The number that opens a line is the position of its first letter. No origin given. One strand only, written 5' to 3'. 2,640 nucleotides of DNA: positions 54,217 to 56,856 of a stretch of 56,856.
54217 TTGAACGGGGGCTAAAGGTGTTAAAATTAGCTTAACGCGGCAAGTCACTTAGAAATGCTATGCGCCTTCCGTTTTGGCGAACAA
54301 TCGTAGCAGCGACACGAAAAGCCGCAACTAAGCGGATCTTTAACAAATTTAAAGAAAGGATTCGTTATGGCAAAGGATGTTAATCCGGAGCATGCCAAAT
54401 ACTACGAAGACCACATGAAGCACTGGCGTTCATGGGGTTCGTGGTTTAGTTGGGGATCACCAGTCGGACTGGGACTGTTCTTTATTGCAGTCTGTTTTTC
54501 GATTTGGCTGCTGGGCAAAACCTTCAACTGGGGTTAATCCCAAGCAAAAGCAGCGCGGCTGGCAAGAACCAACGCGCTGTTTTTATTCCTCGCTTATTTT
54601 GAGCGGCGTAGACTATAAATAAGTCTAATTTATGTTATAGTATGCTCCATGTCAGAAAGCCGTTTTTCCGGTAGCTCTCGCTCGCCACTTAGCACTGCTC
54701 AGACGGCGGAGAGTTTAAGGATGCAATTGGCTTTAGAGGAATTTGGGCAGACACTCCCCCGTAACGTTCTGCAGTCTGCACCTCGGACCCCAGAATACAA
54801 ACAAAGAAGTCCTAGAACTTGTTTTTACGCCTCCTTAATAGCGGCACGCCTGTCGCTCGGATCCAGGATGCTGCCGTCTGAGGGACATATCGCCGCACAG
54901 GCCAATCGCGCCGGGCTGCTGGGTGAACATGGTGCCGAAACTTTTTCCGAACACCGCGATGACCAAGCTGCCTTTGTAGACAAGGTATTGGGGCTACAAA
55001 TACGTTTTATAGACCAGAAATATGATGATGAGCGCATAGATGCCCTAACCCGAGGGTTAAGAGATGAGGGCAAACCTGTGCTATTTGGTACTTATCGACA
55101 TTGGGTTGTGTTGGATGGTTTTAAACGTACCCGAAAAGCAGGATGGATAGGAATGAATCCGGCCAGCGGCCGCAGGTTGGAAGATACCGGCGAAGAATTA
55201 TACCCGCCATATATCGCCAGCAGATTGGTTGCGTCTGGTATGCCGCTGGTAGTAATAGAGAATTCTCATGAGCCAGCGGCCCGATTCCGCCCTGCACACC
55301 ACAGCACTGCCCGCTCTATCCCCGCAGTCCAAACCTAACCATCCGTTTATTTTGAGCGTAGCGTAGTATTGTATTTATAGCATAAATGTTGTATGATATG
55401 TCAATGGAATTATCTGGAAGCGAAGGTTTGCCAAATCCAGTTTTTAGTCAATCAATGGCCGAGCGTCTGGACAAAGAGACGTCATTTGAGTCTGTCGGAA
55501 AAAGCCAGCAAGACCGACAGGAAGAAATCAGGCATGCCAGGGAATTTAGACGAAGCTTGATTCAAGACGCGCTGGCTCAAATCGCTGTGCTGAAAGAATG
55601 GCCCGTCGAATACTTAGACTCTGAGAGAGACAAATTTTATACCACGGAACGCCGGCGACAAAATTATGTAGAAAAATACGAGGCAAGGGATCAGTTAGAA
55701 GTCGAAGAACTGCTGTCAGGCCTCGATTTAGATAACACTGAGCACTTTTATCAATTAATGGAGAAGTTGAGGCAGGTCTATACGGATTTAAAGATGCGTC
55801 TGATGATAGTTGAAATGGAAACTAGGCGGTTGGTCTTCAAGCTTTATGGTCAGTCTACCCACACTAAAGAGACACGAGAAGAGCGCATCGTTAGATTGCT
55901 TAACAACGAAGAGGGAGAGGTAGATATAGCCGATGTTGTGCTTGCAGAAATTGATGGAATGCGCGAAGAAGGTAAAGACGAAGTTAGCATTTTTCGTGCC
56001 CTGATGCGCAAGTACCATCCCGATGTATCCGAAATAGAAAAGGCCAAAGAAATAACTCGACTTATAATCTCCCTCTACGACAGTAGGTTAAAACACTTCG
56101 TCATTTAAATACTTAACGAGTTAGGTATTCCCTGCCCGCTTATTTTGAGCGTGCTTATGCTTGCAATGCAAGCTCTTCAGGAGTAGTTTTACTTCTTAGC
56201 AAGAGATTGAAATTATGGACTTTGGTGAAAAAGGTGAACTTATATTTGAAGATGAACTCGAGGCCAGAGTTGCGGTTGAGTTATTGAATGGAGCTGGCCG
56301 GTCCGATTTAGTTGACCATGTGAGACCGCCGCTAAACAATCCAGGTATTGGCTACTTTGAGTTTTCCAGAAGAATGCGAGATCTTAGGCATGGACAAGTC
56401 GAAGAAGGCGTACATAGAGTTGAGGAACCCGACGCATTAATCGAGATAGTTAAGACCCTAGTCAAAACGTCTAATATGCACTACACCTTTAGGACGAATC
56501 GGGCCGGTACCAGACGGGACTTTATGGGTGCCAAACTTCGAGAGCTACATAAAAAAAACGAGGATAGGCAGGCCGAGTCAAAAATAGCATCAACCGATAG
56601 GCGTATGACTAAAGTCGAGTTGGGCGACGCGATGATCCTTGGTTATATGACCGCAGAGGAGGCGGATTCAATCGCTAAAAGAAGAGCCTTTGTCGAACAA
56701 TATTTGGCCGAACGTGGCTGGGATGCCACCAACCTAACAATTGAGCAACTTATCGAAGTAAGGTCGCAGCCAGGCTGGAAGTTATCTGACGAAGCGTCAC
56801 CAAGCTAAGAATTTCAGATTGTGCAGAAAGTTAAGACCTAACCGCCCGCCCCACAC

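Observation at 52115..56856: Cassette-like array: seven unrelated plus-strand genes, each bounded by a conserved junction repeat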

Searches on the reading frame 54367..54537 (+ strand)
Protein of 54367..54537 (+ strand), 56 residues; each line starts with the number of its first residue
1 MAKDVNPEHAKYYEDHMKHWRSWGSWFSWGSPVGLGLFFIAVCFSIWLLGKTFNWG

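Call 10: search_protein_families(library=pfam, proteins=[window:54367-54537:+], max_evalue=0.01)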
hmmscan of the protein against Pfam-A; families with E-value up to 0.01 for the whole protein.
window:54367-54537:+ (56 aa): 0 families

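Call 59: find_homologous_proteins(query=window:54367-54537:+, max_evalue=0.001)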
Query window:54367-54537:+ (56 aa): 570 proteins with E <= 0.001 among 571 candidates; the best 120 are listed.
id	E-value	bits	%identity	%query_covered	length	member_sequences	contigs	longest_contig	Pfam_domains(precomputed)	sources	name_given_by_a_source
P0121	1.3e-29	119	84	100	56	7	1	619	-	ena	-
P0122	4.2e-27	111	84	100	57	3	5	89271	-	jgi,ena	-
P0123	9.5e-27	110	77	100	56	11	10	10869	-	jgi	jgi:hypothetical protein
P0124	9.8e-27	110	82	100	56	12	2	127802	-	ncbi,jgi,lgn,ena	-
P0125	5.7e-26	107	80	96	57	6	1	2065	-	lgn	-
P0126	9.1e-26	107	77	100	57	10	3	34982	-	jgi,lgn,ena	-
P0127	2.1e-25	105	80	98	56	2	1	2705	-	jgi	jgi:hypothetical protein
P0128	2.1e-25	105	80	98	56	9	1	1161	-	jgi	jgi:hypothetical protein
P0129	2.8e-25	105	81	93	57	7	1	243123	-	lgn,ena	-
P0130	3.0e-25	105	80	98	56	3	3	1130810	-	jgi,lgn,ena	-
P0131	3.9e-25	105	75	95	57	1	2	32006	-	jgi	jgi:hypothetical protein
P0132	1.3e-24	103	75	100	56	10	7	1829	-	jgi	jgi:hypothetical protein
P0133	1.6e-24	103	77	100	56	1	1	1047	-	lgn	-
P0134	3.9e-24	101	77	100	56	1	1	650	-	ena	-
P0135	6.8e-24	101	74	95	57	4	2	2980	-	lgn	-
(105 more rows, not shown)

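Call 60: find_encoding_contigs(protein=P0130, flank=10000, max_places=2)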
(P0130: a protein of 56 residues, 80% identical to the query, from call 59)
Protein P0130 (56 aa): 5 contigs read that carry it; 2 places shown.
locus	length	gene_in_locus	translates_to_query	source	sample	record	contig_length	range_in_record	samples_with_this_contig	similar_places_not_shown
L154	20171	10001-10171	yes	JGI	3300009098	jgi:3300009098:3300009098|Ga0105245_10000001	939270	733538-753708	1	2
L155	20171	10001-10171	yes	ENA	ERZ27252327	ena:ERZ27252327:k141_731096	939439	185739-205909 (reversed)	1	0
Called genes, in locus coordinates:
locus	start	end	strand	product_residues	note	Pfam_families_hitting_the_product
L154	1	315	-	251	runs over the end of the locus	PF02463:SMC_N (faint), PF13175:AAA_15 (faint), PF00005:ABC_tran, PF13304:AAA_21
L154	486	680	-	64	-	-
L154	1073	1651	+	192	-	-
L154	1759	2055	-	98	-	PF01541:GIY-YIG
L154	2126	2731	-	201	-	-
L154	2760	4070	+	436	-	PF01225:Mur_ligase, PF08245:Mur_ligase_M, PF02875:Mur_ligase_C (weak)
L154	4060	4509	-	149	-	PF00293:NUDIX, PF14815:NUDIX_4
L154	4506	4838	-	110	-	PF03819:MazG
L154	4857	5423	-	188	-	PF01300:Sua5_yciO_yrdC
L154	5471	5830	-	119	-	-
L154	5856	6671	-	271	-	PF00730:HhH-GPD, PF00633:HHH (weak)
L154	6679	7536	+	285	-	PF14067:LssY_C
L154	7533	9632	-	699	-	-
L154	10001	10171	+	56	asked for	-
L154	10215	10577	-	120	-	PF28474:DUF8412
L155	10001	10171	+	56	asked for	-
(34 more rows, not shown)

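Call 61: find_encoding_contigs(protein=P0124, flank=10000, max_places=2)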
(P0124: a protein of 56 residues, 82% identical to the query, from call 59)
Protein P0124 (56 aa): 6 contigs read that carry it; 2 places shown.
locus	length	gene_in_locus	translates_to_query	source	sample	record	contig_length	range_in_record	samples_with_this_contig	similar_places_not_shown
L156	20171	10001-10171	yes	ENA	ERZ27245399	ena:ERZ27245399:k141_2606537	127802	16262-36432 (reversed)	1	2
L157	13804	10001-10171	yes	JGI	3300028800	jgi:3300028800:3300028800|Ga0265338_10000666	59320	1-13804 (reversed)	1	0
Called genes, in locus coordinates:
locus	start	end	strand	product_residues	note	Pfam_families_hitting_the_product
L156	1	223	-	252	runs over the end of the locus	PF02463:SMC_N (faint), PF00005:ABC_tran, PF13175:AAA_15 (faint), PF13304:AAA_21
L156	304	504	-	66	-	-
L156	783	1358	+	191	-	-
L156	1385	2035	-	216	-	-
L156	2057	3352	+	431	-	PF01225:Mur_ligase, PF08245:Mur_ligase_M, PF02875:Mur_ligase_C (weak)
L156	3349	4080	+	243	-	PF03372:Exo_endo_phos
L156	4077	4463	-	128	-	-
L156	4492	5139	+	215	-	PF00730:HhH-GPD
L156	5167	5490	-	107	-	PF03819:MazG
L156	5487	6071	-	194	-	PF01300:Sua5_yciO_yrdC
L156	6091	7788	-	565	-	PF08308:PEGA (faint), PF13620:CarboxypepD_reg, PF13715:CarbopepD_reg_2 (faint)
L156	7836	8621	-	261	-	-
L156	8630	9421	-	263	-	PF12146:Hydrolase_4, PF20408:Abhydrolase_11 (faint), PF00561:Abhydrolase_1, PF01738:DLH (faint), PF02129:Peptidase_S15, PF00326:Peptidase_S9 (weak)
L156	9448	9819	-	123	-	PF01042:Ribonuc_L-PSP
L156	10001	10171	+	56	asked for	-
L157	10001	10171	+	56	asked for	-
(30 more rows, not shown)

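Call 62: find_encoding_contigs(protein=P0129, flank=10000, max_places=1)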
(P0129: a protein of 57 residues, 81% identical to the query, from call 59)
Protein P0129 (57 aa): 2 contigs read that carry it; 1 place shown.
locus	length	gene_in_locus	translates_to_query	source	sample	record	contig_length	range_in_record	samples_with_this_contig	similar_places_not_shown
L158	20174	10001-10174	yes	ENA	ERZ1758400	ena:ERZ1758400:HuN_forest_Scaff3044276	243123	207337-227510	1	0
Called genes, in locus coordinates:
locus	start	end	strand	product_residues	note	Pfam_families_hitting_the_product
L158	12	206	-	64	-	-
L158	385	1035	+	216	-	-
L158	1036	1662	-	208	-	-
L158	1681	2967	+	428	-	PF01225:Mur_ligase, PF08245:Mur_ligase_M, PF02875:Mur_ligase_C (weak)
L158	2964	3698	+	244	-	PF03372:Exo_endo_phos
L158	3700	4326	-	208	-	PF00106:adh_short, PF01370:Epimerase (weak), PF08659:KR (weak), PF13561:adh_short_C2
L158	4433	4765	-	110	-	PF03819:MazG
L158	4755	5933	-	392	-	PF07690:MFS_1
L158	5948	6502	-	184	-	PF01300:Sua5_yciO_yrdC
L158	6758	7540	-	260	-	PF00730:HhH-GPD, PF00633:HHH (weak)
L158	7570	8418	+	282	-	PF14067:LssY_C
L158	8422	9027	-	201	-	-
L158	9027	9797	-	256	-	PF06966:DUF1295, PF02544:Steroid_dh (weak), PF04191:PEMT (weak)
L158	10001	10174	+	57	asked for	-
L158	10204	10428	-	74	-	-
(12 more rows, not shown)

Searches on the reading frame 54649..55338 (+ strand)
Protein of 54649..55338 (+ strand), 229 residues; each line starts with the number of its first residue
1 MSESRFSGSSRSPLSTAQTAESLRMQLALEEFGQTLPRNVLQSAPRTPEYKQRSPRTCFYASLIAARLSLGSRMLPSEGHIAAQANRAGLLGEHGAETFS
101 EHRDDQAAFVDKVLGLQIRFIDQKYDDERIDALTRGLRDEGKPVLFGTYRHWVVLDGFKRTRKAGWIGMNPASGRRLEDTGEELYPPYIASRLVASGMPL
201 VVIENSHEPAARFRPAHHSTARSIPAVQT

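Call 10: search_protein_families(library=pfam, proteins=[window:54649-55338:+], max_evalue=0.01)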
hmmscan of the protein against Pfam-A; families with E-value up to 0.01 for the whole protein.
window:54649-55338:+ (229 aa): 0 families

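Call 72: search_protein_families(library=pfam, proteins=[window:54649-55338:+], max_evalue=1)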
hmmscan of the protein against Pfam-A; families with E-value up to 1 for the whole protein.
window:54649-55338:+ (229 aa): 0 families

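Call 82: search_solved_structures(query=window:54649-55338:+, max_evalue=1)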
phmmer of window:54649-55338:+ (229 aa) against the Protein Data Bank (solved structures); distinct sequences matched with E-value up to 1: 0.

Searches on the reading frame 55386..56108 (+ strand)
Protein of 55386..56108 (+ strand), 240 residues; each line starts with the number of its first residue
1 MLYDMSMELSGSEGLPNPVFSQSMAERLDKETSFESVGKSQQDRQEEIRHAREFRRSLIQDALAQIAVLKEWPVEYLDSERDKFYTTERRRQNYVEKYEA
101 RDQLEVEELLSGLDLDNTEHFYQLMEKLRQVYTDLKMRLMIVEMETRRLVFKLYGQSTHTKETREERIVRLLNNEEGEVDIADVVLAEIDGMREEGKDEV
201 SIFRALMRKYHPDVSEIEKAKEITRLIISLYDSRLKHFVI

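Call 10: search_protein_families(library=pfam, proteins=[window:55386-56108:+], max_evalue=0.01)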
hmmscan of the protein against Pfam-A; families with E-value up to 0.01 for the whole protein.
window:55386-56108:+ (240 aa): 0 families

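Call 72: search_protein_families(library=pfam, proteins=[window:55386-56108:+], max_evalue=1)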
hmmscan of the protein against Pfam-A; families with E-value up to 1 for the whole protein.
window:55386-56108:+ (240 aa): 1 family
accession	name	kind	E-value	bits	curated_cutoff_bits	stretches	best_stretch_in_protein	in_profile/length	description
PF13989.11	YejG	-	0.12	13.3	27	1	103-151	31-81/106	YejG-like protein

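Call 83: search_solved_structures(query=window:55386-56108:+, max_evalue=1)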
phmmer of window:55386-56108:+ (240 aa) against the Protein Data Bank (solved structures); distinct sequences matched with E-value up to 1: 9.
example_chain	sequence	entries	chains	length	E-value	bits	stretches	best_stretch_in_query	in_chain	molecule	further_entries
4hxi_B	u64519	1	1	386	0.061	16.3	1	70-158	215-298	Cullin-3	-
5nlb_B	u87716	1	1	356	0.073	16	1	70-158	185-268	Cullin-3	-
4eoz_B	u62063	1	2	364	0.076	15.9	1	70-158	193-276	Cullin-3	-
8u82_C1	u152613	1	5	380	0.08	15.9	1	70-158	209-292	Cullin-3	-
8u80_C1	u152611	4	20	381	0.08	15.9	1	70-158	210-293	Cullin-3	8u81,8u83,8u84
8i79_B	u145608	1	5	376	0.081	15.9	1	70-158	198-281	Cullin-3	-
4apf_B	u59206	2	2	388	0.084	15.8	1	70-158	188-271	CULLIN 3 | Cullin-3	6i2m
9rwz_H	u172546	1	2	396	0.088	15.8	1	70-158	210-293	Cullin-3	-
4ap2_B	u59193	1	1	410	0.092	15.7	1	70-158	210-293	CULLIN-3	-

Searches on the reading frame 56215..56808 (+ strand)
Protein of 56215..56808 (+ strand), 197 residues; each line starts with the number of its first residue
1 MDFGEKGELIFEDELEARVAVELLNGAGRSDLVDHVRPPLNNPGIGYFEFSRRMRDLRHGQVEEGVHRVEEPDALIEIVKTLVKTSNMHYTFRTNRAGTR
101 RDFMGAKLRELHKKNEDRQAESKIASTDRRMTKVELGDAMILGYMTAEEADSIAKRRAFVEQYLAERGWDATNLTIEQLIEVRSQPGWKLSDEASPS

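Call 10: search_protein_families(library=pfam, proteins=[window:56215-56808:+], max_evalue=0.01)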
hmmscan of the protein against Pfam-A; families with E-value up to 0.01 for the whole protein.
window:56215-56808:+ (197 aa): 0 families

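Call 12: find_encoding_contigs(protein=window:56215-56808:+, flank=10000, max_places=10)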
Protein window:56215-56808:+ (197 aa): 4 contigs read that carry it; 4 places shown.
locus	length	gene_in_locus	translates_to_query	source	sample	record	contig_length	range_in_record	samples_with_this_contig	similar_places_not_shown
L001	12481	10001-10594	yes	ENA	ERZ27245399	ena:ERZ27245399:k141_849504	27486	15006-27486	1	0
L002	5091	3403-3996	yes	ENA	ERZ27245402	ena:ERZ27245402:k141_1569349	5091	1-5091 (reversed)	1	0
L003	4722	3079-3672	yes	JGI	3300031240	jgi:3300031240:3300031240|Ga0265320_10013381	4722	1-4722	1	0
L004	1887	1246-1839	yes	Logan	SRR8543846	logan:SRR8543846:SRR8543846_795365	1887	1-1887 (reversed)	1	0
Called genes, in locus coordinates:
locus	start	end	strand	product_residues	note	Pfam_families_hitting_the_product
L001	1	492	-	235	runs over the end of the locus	PF02424:ApbE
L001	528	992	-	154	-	PF04205:FMN_bind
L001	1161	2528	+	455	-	PF00033:Cytochrome_B, PF13631:Cytochrom_B_N_2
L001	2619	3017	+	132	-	PF00072:Response_reg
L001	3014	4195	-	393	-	PF00270:DEAD, PF04851:ResIII (faint), PF00271:Helicase_C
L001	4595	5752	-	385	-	PF00438:S-AdoMet_synt_N, PF02772:S-AdoMet_synt_M, PF02773:S-AdoMet_synt_C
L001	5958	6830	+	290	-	PF00248:Aldo_ket_red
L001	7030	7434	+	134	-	PF00583:Acetyltransf_1 (weak), PF13508:Acetyltransf_7 (weak)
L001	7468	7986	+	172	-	PF08002:DUF1697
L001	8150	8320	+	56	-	-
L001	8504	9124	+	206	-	-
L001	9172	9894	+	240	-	-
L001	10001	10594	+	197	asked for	-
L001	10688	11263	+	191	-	PF00583:Acetyltransf_1 (weak)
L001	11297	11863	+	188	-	-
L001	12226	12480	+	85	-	?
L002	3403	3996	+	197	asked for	-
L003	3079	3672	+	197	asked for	-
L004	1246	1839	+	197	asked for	-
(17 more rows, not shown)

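Call 39: search_protein_families(library=pfam, proteins=[L001:10688-11263:+, L001:11297-11863:+], max_evalue=0.01)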
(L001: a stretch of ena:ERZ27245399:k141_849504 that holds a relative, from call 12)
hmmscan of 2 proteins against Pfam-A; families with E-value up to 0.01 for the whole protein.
L001:10688-11263:+ (191 aa): 2 families
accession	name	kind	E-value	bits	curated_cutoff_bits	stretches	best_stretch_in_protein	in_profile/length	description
PF00583.31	Acetyltransf_1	-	3.1e-07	31.1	20.7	1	66-150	24-99/116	Acetyltransferase (GNAT) family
PF13508.13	Acetyltransf_7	-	0.00069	20.4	27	1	76-143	3-61/84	Acetyltransferase (GNAT) domain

L001:11297-11863:+ (188 aa): 1 family
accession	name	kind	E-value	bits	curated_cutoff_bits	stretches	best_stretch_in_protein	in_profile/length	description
PF13563.12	2_5_RNA_ligase2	-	3.6e-05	24.3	27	1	36-153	22-118/152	2'-5' RNA ligase superfamily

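Call 72: search_protein_families(library=pfam, proteins=[window:56215-56808:+], max_evalue=1)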
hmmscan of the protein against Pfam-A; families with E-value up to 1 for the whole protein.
window:56215-56808:+ (197 aa): 2 families
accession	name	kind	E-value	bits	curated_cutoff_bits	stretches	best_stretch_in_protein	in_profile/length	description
PF02397.22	Bac_transf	-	0.05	13.6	27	1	78-134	22-79/179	Bacterial sugar transferase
PF22860.2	DUF7017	-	0.11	12.9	27.5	1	152-194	69-112/141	Domain of unknown function (DUF7017)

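Call 84: search_solved_structures(query=window:56215-56808:+, max_evalue=1)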
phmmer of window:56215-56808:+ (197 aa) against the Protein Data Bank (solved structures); distinct sequences matched with E-value up to 1: 0.
